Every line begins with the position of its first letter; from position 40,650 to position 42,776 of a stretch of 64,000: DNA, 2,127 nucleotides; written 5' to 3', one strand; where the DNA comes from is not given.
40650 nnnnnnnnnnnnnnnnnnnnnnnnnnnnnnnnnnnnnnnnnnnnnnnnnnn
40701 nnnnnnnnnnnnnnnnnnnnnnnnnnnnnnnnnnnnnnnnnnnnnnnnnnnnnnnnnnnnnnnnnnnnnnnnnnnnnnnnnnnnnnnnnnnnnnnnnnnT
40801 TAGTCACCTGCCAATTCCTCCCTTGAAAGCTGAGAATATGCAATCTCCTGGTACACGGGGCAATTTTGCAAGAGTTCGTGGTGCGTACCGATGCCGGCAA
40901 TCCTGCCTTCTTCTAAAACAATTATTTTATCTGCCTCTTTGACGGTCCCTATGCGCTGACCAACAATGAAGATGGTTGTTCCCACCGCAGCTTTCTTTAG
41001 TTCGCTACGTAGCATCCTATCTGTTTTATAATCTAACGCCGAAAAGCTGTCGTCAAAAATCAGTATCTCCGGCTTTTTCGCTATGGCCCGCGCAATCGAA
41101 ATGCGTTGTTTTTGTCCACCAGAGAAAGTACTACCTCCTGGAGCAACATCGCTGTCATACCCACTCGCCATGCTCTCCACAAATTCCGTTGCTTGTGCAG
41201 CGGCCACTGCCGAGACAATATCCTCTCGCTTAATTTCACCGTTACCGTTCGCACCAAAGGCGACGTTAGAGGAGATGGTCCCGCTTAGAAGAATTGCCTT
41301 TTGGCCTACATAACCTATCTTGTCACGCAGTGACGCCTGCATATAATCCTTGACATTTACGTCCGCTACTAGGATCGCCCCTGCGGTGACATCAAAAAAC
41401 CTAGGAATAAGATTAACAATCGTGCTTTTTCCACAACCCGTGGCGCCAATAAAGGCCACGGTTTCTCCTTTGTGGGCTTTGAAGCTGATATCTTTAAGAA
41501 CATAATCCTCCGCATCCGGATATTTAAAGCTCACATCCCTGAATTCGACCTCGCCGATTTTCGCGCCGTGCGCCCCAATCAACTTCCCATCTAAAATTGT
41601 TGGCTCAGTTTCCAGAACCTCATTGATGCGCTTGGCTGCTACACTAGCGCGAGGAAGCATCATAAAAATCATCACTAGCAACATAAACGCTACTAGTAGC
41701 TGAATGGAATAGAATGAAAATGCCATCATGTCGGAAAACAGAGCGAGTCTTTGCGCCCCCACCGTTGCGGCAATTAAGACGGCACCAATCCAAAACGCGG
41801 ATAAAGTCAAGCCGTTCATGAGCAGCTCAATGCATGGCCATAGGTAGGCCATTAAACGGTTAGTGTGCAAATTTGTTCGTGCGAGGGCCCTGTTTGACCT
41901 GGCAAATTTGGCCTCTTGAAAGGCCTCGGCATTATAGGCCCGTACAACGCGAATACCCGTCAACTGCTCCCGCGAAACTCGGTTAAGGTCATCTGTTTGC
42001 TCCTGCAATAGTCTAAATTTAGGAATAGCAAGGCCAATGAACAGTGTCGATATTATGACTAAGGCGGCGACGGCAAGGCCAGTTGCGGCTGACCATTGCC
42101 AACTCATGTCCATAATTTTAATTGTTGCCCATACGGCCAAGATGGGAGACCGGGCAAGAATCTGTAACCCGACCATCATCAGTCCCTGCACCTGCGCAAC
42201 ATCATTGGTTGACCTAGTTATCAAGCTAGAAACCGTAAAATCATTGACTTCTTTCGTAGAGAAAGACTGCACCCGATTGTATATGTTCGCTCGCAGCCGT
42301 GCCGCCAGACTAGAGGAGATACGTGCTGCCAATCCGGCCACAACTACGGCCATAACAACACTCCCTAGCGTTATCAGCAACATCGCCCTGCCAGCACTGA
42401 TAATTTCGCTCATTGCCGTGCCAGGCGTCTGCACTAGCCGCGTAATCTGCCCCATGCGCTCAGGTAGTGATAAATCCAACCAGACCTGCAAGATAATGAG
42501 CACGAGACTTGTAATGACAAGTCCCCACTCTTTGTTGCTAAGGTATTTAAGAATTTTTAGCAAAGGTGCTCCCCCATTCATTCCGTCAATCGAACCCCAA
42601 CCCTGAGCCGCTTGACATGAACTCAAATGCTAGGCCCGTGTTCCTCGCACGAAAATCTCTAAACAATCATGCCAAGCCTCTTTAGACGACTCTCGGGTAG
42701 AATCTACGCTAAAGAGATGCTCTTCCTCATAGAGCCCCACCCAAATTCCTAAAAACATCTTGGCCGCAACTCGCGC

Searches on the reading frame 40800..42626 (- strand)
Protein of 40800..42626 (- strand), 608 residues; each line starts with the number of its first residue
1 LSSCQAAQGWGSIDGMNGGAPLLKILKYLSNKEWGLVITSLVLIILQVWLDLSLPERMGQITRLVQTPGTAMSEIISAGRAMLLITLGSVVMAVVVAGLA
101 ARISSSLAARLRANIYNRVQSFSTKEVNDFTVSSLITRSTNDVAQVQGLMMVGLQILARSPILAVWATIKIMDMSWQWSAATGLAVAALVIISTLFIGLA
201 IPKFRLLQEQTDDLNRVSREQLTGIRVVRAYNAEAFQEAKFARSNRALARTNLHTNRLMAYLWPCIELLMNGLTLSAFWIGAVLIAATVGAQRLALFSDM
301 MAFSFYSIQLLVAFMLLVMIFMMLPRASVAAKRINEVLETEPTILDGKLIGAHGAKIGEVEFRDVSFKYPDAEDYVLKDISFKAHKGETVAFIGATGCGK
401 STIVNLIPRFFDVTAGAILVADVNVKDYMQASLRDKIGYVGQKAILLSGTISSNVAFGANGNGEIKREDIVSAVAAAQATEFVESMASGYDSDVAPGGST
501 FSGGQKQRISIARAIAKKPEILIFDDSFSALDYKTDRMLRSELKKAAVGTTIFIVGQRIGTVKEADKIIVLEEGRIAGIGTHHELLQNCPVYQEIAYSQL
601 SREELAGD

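Call 85: search_protein_families(library=ncbifam, proteins=[window:40800-42626:-], max_evalue=1e-10)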
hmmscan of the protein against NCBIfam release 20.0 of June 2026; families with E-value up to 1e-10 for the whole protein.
window:40800-42626:- (608 aa): 153 families (the best 25 are shown)
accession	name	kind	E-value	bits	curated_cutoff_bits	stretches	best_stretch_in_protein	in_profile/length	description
TIGR00958.1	3a01208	subfamily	7.5e-96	322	874.6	1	19-594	146-709/711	antigen peptide transporter 2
TIGR02203.1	MsbA_lipidA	equivalog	4.1e-93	312.8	602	1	27-595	7-565/572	lipid A export permease/ATP-binding protein MsbA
TIGR02204.1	MsbA_rel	hypoth_equivalog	5.8e-88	296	780.4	1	21-599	5-575/576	ABC transporter, permease/ATP-binding protein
NF045513.1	HepA_fam_ABC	equivalog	1e-84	285.1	725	1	78-588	97-598/610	heterocyst formation ABC transporter subunit HepA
NF008055.0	PRK10789.1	equivalog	2e-75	254.4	845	1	26-600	7-573/590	SmdA family multidrug ABC transporter permease/ATP-binding protein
NF052233.1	CphA_assoc_ABC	equivalog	4.5e-74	250.1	880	1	99-602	253-746/766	cyanophycin metabolism-associated ABC transporter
NF008381.0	PRK11176.1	equivalog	4.8e-70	236.6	867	1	92-600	81-580/582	lipid A ABC transporter ATP-binding protein/permease MsbA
TIGR03797.1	NHLM_micro_ABC2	equivalog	1.6e-68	231.8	709.4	1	30-599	132-685/686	NHLP bacteriocin export ABC transporter permease/ATPase subunit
NF008364.0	PRK11160.1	equivalog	1.1e-67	229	630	1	108-596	92-572/575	heme ABC transporter ATP-binding protein/permease CydC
NF010178.0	PRK13657.1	equivalog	1.5e-67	228.4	733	1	23-599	11-570/588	glucan ABC transporter ATP-binding protein/ permease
TIGR03375.1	type_I_sec_LssB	subfamily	1.7e-66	225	693.1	1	89-588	202-691/696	type I secretion system permease/ATPase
NF000474.1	tet_ABC_46_A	exception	3.9e-66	223.7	1250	1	25-596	5-565/574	tetracycline efflux ABC transporter Tet(46) subunit A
TIGR01846.1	type_I_sec_HlyB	subfamily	1e-64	219.1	725.55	1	72-599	175-692/694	type I secretion system permease/ATPase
TIGR03796.1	NHLM_micro_ABC1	equivalog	1.7e-61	208.4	853.3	1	90-595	212-708/710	NHLP family bacteriocin export ABC transporter peptidase/permease/ATPase subunit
TIGR01193.1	bacteriocin_ABC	subfamily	9.1e-59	199.6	523.85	1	214-595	333-705/708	peptide cleavage/export ABC transporter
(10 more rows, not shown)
